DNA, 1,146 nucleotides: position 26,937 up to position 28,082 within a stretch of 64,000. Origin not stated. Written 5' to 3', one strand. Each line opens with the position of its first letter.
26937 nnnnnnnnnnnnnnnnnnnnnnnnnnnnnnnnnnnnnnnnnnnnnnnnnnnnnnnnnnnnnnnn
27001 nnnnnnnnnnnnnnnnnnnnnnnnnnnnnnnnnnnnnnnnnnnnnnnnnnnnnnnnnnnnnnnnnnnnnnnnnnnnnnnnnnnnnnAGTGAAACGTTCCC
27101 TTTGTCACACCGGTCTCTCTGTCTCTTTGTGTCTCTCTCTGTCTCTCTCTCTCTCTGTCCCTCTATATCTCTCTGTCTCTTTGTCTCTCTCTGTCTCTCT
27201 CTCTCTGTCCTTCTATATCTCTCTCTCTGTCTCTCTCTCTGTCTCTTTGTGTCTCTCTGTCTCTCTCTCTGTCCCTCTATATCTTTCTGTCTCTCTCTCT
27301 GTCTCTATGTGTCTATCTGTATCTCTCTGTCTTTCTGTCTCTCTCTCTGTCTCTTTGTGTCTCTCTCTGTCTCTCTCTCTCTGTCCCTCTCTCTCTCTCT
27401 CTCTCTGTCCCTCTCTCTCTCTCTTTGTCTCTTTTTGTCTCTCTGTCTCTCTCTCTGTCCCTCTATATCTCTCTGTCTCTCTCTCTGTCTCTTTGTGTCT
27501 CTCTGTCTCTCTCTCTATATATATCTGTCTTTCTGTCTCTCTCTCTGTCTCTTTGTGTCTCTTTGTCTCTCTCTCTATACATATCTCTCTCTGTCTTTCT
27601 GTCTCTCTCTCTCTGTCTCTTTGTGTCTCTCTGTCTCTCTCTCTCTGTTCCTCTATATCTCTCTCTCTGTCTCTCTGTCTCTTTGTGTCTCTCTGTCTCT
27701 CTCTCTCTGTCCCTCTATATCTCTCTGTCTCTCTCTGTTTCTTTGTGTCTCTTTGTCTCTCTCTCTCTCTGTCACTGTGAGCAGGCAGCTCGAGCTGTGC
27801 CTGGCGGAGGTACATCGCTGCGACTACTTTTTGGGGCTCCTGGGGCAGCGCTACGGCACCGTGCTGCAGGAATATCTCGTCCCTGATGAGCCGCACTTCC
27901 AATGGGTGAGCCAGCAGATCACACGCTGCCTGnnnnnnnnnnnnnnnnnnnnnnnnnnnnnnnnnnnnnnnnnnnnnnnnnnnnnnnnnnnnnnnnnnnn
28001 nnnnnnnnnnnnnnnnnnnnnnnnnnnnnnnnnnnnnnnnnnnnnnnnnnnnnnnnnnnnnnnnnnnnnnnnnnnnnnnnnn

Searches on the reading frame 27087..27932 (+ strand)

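Call 18: search_protein_families(library=pfam, proteins=[window:27087-27932:+], max_evalue=0.1)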
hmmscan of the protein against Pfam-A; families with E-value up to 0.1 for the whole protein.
window:27087-27932:+ (282 aa): 1 family
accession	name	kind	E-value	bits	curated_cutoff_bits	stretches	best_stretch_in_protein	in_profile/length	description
PF13271.11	DUF4062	-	3.1e-07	30.9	24.7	1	232-262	40-70/82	Domain of unknown function (DUF4062)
